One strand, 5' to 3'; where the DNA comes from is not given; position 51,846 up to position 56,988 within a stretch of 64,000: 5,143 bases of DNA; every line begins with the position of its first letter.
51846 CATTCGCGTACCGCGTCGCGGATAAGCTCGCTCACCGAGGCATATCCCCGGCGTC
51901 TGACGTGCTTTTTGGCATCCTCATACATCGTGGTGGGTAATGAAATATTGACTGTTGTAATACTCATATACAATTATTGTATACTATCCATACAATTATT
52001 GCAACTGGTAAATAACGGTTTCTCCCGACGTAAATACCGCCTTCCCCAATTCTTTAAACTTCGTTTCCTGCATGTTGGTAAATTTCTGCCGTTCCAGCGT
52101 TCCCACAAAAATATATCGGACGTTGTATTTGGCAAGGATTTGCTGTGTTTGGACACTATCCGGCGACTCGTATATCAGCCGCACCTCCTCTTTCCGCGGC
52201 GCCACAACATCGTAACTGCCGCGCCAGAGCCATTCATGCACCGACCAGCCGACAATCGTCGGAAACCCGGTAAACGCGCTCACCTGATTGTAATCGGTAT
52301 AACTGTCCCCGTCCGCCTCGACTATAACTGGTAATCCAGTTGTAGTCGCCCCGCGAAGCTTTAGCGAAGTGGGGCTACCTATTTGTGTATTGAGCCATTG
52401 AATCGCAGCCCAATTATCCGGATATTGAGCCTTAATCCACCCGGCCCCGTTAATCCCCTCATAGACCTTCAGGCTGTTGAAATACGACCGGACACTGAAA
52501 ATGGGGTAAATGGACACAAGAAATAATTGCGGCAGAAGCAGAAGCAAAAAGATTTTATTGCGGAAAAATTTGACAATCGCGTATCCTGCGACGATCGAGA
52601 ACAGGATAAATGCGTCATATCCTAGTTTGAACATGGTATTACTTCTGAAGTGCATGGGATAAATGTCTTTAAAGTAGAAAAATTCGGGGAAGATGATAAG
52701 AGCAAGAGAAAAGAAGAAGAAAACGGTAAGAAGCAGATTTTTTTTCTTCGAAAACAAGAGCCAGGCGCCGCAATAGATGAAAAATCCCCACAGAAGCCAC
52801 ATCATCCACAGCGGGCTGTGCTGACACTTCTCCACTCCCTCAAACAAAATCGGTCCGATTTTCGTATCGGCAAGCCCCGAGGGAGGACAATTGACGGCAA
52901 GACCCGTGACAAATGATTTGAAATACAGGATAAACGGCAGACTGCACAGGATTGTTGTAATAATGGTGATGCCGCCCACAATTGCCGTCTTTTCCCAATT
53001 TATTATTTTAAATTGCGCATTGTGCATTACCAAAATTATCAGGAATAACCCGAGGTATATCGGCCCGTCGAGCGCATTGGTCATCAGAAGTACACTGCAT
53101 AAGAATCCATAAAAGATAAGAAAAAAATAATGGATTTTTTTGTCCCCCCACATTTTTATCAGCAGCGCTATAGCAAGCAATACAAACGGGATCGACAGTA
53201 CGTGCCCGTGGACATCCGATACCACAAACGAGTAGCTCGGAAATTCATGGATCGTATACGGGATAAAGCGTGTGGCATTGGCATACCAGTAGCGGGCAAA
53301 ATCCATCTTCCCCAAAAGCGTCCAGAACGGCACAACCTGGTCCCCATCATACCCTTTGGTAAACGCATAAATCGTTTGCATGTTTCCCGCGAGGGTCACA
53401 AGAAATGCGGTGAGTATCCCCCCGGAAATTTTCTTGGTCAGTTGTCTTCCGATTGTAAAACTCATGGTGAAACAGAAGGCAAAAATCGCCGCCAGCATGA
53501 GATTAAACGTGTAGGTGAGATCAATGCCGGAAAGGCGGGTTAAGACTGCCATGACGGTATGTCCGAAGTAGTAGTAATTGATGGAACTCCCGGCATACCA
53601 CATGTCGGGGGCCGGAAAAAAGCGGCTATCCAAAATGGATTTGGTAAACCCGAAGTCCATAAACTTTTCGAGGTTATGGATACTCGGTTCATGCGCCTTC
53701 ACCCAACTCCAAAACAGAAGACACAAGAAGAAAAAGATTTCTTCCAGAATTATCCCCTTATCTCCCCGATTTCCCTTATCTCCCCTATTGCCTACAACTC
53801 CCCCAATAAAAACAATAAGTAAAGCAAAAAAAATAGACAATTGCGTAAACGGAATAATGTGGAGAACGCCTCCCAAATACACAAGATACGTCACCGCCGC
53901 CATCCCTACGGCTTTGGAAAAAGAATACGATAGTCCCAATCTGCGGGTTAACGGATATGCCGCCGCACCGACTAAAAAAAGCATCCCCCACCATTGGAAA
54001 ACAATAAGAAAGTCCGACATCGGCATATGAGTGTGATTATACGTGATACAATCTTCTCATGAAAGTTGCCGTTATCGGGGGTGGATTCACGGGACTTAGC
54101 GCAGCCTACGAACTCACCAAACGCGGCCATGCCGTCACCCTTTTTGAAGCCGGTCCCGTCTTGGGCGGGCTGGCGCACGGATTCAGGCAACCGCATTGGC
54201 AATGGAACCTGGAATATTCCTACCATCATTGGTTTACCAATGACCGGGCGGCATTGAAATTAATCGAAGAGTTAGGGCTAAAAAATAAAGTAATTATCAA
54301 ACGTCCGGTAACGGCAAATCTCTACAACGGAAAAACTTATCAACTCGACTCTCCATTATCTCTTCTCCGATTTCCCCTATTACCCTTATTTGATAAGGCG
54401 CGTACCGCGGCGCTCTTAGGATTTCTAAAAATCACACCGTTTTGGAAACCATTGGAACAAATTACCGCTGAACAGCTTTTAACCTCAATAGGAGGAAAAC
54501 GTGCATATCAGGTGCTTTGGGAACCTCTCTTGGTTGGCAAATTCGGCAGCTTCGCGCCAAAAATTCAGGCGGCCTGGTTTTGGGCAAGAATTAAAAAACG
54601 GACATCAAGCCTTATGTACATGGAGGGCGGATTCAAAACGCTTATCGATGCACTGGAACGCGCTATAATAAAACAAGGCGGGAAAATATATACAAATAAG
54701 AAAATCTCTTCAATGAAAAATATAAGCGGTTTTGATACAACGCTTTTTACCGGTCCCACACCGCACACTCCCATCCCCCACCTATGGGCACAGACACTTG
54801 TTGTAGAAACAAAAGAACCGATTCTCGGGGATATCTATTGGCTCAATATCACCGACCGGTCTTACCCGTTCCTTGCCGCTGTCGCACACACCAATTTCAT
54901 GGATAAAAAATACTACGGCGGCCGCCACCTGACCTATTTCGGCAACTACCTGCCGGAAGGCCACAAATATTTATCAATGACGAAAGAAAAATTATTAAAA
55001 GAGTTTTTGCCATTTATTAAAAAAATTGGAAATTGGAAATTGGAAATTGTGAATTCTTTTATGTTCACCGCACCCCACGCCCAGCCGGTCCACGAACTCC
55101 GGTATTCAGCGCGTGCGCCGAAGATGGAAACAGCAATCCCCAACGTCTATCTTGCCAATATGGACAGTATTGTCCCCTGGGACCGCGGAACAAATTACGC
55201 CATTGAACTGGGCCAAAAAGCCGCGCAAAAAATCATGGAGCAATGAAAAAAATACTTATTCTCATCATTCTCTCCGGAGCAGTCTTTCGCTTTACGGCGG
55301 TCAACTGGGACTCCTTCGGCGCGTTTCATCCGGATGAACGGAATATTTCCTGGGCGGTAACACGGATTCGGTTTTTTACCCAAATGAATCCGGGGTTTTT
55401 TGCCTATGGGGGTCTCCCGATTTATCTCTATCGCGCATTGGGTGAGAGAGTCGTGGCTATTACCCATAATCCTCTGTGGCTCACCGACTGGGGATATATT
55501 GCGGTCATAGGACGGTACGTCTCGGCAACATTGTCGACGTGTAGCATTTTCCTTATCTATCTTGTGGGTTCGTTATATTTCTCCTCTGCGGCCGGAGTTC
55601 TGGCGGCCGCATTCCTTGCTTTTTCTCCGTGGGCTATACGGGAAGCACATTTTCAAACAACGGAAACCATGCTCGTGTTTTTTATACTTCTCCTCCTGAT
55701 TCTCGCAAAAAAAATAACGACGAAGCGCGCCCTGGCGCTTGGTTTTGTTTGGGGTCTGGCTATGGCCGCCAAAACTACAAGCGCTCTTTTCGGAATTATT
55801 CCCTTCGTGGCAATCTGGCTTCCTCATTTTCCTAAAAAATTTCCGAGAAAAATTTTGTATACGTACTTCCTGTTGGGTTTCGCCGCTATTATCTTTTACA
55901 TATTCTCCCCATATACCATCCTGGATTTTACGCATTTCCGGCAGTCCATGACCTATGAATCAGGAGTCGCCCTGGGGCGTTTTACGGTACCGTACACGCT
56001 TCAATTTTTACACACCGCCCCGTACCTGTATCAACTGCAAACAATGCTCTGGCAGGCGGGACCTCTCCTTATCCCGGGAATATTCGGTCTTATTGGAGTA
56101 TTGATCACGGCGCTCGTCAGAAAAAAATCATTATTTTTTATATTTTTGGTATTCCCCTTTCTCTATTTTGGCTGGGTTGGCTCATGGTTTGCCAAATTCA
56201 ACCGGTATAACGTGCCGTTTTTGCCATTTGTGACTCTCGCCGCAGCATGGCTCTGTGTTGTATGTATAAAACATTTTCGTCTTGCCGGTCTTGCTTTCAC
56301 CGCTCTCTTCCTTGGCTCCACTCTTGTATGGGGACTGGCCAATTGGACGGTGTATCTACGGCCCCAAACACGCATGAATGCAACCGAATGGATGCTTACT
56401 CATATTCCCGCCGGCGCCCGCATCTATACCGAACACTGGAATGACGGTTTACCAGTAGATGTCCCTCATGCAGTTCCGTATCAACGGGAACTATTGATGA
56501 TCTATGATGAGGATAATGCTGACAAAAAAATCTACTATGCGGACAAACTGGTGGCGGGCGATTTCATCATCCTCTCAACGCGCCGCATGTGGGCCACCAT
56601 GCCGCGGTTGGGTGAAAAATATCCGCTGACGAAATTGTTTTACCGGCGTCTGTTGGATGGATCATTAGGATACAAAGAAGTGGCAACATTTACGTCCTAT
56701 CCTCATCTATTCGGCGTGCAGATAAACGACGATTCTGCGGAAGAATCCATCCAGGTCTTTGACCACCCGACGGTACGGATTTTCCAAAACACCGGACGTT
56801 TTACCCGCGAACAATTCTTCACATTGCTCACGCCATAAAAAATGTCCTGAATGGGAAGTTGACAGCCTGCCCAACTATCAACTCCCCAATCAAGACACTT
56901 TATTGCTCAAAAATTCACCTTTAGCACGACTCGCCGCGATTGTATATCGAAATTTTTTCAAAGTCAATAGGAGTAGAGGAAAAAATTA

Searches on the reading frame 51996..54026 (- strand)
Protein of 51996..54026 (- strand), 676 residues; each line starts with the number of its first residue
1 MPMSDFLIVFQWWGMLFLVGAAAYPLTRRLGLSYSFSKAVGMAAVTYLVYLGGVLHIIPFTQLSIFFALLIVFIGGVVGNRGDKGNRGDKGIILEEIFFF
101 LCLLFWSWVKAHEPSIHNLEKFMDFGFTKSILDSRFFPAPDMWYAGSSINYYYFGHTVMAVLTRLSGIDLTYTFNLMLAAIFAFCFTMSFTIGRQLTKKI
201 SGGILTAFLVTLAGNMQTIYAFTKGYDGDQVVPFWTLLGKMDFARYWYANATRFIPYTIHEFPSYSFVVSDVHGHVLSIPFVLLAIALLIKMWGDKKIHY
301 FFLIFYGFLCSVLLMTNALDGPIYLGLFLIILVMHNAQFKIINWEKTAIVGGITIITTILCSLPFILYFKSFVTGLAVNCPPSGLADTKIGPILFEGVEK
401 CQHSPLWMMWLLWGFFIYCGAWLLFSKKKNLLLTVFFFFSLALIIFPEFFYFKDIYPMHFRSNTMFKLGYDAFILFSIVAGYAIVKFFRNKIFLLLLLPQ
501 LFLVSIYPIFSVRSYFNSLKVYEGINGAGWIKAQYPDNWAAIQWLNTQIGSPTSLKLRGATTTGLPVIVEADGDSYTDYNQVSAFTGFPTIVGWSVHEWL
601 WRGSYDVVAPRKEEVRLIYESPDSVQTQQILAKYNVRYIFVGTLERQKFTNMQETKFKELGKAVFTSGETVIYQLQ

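Call 59: search_protein_families(library=pfam, proteins=[window:51996-54026:-], max_evalue=0.0001)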
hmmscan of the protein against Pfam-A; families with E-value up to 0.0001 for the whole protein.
window:51996-54026:- (676 aa): 1 family
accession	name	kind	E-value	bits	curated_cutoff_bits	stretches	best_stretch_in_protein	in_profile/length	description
PF10060.15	DUF2298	-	2.2e-90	304.4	27.8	2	45-421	2-380/488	Uncharacterized membrane protein (DUF2298)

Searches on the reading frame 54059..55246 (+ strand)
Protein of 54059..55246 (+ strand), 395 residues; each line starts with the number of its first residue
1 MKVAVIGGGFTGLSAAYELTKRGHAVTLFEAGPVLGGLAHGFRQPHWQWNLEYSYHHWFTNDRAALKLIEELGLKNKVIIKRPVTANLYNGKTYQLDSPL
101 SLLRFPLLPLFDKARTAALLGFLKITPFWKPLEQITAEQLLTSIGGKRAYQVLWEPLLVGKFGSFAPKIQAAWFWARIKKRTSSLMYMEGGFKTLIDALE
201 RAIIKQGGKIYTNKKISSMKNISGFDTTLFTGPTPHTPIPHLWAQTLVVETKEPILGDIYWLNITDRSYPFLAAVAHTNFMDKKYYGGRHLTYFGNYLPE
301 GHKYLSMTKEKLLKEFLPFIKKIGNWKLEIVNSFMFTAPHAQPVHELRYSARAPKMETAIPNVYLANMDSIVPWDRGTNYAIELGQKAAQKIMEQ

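Call 59: search_protein_families(library=pfam, proteins=[window:54059-55246:+], max_evalue=0.0001)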
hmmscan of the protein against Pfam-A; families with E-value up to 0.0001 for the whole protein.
window:54059-55246:+ (395 aa): 8 families
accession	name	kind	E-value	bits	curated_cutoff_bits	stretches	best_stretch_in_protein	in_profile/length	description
PF01593.30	Amino_oxidase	-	4.6e-21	76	19.8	1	10-229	1-237/443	Flavin containing amine oxidoreductase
PF13450.12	NAD_binding_8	-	2.6e-14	53.7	21.9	1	5-71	1-67/68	NAD(P)-binding Rossmann-like domain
PF01266.30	DAO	-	4.4e-13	49.9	27.9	1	2-47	1-46/353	FAD dependent oxidoreductase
PF00070.33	Pyr_redox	-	1.2e-06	29.4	22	1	2-35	1-34/82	Pyridine nucleotide-disulphide oxidoreductase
PF07992.20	Pyr_redox_2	-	6.3e-06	26.3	26.1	1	2-35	2-31/291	Pyridine nucleotide-disulphide oxidoreductase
PF12831.13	FAD_oxidored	-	1.1e-05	25.4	27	1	3-39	2-38/416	FAD dependent oxidoreductase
PF00890.30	FAD_binding_2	-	1.1e-05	25.3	20.4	1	3-37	2-36/414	FAD binding domain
PF03486.20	HI0933_like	-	2.5e-05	24.3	50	0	2-36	2-36/244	HI0933-like protein Rossmann domain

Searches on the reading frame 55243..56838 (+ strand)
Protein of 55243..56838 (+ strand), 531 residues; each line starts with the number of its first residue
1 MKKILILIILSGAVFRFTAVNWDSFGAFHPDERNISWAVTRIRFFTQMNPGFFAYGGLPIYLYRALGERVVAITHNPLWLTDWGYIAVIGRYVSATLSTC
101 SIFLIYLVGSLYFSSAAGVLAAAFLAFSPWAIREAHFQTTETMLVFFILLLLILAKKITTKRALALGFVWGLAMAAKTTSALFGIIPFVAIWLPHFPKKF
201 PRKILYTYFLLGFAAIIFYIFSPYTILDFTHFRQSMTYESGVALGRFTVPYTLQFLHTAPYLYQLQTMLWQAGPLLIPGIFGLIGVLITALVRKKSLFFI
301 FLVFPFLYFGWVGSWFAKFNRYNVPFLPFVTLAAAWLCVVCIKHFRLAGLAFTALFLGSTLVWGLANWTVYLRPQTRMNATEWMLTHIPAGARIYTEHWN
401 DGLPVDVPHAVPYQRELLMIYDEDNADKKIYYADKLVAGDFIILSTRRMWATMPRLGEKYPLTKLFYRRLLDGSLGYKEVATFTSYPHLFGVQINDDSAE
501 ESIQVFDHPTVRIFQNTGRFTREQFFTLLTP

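Call 59: search_protein_families(library=pfam, proteins=[window:55243-56838:+], max_evalue=0.0001)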
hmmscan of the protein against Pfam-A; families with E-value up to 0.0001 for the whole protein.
window:55243-56838:+ (531 aa): 1 family
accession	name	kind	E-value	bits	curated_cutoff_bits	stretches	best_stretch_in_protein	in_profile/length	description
PF13231.12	PMT_2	-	3.7e-09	37.4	26.1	1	91-217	25-155/160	Dolichyl-phosphate-mannose-protein mannosyltransferase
